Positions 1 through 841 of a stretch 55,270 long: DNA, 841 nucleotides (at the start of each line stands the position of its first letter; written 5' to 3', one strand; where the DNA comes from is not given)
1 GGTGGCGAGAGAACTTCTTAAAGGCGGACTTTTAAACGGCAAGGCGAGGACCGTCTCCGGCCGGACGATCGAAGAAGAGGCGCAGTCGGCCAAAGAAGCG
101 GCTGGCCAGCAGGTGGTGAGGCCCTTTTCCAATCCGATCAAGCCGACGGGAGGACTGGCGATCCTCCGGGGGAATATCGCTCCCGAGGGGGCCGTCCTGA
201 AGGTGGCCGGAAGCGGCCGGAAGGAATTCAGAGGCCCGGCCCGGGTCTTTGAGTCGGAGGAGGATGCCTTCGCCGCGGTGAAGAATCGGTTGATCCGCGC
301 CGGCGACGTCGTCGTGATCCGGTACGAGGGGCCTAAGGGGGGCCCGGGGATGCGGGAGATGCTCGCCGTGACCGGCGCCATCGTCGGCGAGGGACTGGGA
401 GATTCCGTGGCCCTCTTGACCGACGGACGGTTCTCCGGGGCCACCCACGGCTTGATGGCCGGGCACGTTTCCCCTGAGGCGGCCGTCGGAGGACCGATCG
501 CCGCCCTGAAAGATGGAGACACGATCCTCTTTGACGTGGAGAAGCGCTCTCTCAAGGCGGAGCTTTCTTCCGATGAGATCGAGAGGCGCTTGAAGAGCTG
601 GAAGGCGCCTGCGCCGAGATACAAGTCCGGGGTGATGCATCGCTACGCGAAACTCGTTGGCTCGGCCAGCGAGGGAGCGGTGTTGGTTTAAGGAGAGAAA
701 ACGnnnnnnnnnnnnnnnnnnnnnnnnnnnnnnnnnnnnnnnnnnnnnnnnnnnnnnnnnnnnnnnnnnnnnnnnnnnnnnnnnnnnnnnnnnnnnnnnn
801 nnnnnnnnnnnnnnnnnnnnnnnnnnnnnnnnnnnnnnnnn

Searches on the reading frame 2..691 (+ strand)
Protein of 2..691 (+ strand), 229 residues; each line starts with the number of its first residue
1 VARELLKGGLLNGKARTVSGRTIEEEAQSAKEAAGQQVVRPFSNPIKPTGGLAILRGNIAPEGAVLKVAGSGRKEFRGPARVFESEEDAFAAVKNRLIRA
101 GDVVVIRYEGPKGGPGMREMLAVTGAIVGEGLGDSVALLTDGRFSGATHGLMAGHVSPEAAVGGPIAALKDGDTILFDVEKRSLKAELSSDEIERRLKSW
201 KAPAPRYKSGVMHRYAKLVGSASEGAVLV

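Call 34: search_protein_families(library=pfam, proteins=[window:2-691:+], max_evalue=0.00001)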
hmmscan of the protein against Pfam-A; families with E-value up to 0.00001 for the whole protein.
window:2-691:+ (229 aa): 1 family
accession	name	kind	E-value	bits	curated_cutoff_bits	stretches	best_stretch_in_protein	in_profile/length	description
PF24877.1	ILV_EDD_C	-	4.8e-76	254.9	27.7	1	37-226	1-191/191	Dihydroxy-acid/6-phosphogluconate dehydratase C-terminal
